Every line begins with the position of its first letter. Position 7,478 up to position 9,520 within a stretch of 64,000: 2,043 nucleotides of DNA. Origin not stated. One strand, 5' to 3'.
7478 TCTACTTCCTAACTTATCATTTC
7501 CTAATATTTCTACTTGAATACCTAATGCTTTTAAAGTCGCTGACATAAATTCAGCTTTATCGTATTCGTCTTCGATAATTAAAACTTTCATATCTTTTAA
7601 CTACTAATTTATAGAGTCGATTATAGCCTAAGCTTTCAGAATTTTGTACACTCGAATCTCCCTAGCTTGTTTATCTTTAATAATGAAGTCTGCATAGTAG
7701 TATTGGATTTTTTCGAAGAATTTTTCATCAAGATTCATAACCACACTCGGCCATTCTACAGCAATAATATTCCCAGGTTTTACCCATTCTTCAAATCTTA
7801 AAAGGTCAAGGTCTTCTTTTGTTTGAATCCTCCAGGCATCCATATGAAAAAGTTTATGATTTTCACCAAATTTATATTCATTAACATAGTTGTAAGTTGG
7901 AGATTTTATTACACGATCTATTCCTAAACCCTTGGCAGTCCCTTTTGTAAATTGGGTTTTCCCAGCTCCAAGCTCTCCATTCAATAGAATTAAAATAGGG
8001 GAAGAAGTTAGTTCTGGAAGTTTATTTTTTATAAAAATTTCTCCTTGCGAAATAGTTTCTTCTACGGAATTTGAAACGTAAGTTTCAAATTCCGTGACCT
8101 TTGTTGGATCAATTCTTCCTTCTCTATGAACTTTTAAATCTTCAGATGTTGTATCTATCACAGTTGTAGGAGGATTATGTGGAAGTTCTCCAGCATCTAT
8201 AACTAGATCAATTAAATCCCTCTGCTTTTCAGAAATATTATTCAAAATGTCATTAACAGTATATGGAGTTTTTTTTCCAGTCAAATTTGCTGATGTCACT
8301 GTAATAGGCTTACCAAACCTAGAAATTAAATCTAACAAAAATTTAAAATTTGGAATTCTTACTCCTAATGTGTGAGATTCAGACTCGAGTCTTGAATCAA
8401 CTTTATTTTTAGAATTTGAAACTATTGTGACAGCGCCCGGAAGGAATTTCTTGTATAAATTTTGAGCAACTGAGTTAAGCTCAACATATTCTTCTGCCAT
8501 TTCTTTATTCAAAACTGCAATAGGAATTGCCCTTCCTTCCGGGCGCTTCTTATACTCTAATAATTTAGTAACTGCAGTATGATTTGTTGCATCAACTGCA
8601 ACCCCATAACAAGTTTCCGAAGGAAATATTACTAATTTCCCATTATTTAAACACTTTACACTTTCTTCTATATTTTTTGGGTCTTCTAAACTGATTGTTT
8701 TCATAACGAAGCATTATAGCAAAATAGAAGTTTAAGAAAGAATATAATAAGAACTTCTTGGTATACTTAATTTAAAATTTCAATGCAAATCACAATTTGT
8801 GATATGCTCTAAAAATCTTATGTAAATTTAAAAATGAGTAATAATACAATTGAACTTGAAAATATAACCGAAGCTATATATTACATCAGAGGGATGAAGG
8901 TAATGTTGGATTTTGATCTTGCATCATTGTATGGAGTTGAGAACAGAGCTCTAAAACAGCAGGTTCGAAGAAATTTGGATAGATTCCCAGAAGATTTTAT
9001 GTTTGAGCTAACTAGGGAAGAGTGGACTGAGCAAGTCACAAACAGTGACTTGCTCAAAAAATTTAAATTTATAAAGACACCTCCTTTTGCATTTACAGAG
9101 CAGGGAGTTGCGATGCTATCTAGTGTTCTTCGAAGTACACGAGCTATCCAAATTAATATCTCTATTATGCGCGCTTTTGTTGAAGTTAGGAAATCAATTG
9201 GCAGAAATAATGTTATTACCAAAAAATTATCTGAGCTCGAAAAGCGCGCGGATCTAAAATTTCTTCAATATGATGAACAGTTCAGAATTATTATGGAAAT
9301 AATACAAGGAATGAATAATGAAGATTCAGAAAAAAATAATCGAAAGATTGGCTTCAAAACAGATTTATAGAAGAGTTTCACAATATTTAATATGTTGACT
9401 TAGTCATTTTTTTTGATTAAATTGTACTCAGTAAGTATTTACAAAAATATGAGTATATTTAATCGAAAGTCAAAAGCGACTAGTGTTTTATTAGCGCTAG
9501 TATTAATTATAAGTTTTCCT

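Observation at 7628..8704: Single polypeptide fusing TsaC (YrdC) and TsaE (YjeE) of the t6A37 pathway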

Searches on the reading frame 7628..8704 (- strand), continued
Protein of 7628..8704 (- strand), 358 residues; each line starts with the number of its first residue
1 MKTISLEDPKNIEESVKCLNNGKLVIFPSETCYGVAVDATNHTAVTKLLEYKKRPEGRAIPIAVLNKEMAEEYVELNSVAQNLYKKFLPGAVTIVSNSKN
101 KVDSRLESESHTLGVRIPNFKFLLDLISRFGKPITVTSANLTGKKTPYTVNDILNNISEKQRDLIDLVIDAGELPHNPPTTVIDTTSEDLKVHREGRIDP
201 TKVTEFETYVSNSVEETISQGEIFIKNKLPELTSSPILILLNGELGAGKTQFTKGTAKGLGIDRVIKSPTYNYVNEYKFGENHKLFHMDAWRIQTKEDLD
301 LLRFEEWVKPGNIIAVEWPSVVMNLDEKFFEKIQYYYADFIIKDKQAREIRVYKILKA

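Call 57: list_cluster_members(proteins=[P0001, P0023, P0034, P0005])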
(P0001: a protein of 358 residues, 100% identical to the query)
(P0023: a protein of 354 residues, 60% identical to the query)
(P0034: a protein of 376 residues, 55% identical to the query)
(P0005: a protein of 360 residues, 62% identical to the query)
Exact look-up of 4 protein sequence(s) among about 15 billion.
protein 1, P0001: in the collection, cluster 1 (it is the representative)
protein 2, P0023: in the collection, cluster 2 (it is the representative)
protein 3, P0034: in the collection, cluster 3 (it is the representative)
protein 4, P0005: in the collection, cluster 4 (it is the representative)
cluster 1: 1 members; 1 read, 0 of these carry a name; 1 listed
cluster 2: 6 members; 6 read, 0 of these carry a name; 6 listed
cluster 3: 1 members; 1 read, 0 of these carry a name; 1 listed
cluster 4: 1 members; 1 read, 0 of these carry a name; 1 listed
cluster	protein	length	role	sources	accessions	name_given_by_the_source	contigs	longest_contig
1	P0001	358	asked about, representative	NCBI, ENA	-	-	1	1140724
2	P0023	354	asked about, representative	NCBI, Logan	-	-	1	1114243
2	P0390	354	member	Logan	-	-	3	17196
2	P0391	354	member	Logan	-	-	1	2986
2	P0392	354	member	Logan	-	-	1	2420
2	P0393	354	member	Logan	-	-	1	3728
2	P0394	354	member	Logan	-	-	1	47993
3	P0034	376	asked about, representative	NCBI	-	-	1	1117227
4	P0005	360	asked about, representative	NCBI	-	-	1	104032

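Call 64: search_protein_families(library=pfam, proteins=[L015:11090-11473:-, L011:13522-13965:-, L034:8945-9316:-, L014:11039-11452:+], max_evalue=0.01)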
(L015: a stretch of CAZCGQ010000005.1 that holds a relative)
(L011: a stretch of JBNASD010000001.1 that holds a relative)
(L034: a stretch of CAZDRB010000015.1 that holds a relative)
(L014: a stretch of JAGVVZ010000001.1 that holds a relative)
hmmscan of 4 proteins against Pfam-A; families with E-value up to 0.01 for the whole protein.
L015:11090-11473:- (128 aa): 2 families
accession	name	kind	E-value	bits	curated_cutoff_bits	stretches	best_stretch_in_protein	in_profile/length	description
PF01230.28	HIT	-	9.9e-17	61.8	21.5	1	11-97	2-95/98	HIT domain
PF11969.13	DcpS_C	-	6.1e-10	40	24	1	2-95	1-100/114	Scavenger mRNA decapping enzyme C-term binding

L011:13522-13965:- (148 aa): 2 families
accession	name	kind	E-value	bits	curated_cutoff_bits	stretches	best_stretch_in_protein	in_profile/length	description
PF01230.28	HIT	-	6e-19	68.9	21.5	1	33-118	3-95/98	HIT domain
PF11969.13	DcpS_C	-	7.1e-11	43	24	1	24-121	2-105/114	Scavenger mRNA decapping enzyme C-term binding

L034:8945-9316:- (124 aa): 2 families
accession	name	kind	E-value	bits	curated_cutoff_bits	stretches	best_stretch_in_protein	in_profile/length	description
PF01230.28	HIT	-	7e-16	59.1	21.5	1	15-97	2-92/98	HIT domain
PF11969.13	DcpS_C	-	5e-10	40.3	24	1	7-54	2-49/114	Scavenger mRNA decapping enzyme C-term binding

L014:11039-11452:+ (138 aa): 0 families

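Call 71: search_protein_families(library=ncbifam, proteins=[L027:11032-12105:+, L014:11484-12551:+, L009:11049-12158:+, L006:11002-12099:+], max_evalue=1e-10)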
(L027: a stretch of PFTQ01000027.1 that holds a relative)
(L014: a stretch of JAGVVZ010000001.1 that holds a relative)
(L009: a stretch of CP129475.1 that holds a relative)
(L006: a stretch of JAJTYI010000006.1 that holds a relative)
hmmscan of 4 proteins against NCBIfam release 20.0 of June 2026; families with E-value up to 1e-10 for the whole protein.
L027:11032-12105:+ (358 aa): 4 families
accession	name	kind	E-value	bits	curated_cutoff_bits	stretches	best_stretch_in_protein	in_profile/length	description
TIGR03723.1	T6A_TsaD_YgjD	equivalog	6.1e-113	377.1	296.1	1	9-332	1-313/314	tRNA (adenosine(37)-N6)-threonylcarbamoyltransferase complex transferase subunit TsaD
TIGR00329.1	gcp_kae1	subfamily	1.3e-99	333.4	207.8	1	10-325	1-305/305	tRNA (adenosine(37)-N6)-threonylcarbamoyltransferase complex transferase subunit TsaD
TIGR03722.2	arch_KAE1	equivalog_domain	1e-52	179.3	375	1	9-338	1-303/323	KEOPS complex N(6)-L-threonylcarbamoyladenine synthase Kae1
NF007174.0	PRK09605.1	equivalog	6.9e-49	166.7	447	1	7-335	1-302/535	bifunctional N(6)-L-threonylcarbamoyladenine synthase/serine/threonine protein kinase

L014:11484-12551:+ (356 aa): 4 families
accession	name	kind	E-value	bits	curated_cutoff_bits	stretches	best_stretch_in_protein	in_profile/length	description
TIGR03723.1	T6A_TsaD_YgjD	equivalog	1.8e-112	375.6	296.1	1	8-329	2-312/314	tRNA (adenosine(37)-N6)-threonylcarbamoyltransferase complex transferase subunit TsaD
TIGR00329.1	gcp_kae1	subfamily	2.7e-95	319.2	207.8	1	8-323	1-305/305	tRNA (adenosine(37)-N6)-threonylcarbamoyltransferase complex transferase subunit TsaD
TIGR03722.2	arch_KAE1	equivalog_domain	6.1e-50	170.2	375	1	9-336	3-303/323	KEOPS complex N(6)-L-threonylcarbamoyladenine synthase Kae1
NF007174.0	PRK09605.1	equivalog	1.2e-48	166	447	1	7-343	3-311/535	bifunctional N(6)-L-threonylcarbamoyladenine synthase/serine/threonine protein kinase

L009:11049-12158:+ (369 aa): 4 families
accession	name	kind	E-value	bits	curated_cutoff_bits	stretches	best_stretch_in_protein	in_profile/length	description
TIGR03723.1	T6A_TsaD_YgjD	equivalog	1.3e-97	326.7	296.1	1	18-346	1-313/314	tRNA (adenosine(37)-N6)-threonylcarbamoyltransferase complex transferase subunit TsaD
TIGR00329.1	gcp_kae1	subfamily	7.3e-87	291.5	207.8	1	19-339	1-305/305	tRNA (adenosine(37)-N6)-threonylcarbamoyltransferase complex transferase subunit TsaD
TIGR03722.2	arch_KAE1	equivalog_domain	1.1e-48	166.1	375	1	18-353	1-304/323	KEOPS complex N(6)-L-threonylcarbamoyladenine synthase Kae1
NF007174.0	PRK09605.1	equivalog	1.4e-42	145.9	447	1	17-353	2-306/535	bifunctional N(6)-L-threonylcarbamoyladenine synthase/serine/threonine protein kinase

L006:11002-12099:+ (365 aa): 4 families
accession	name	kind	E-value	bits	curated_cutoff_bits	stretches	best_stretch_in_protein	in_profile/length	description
TIGR03723.1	T6A_TsaD_YgjD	equivalog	2.3e-101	339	296.1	1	14-342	1-313/314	tRNA (adenosine(37)-N6)-threonylcarbamoyltransferase complex transferase subunit TsaD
TIGR00329.1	gcp_kae1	subfamily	2e-87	293.3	207.8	1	15-335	1-305/305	tRNA (adenosine(37)-N6)-threonylcarbamoyltransferase complex transferase subunit TsaD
TIGR03722.2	arch_KAE1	equivalog_domain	3.6e-47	161.1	375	1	14-344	1-299/323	KEOPS complex N(6)-L-threonylcarbamoyladenine synthase Kae1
NF007174.0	PRK09605.1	equivalog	4.4e-44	150.8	447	1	13-346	2-303/535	bifunctional N(6)-L-threonylcarbamoyladenine synthase/serine/threonine protein kinase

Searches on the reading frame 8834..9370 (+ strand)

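Call 16: search_protein_families(library=pfam, proteins=[window:8834-9370:+], max_evalue=0.001)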
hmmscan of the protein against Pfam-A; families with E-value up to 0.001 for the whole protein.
window:8834-9370:+ (178 aa): 1 family
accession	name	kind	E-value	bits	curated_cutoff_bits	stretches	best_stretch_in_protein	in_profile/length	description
PF10543.14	ORF6N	-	2e-31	108.5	27.8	1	14-98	2-86/86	ORF6N domain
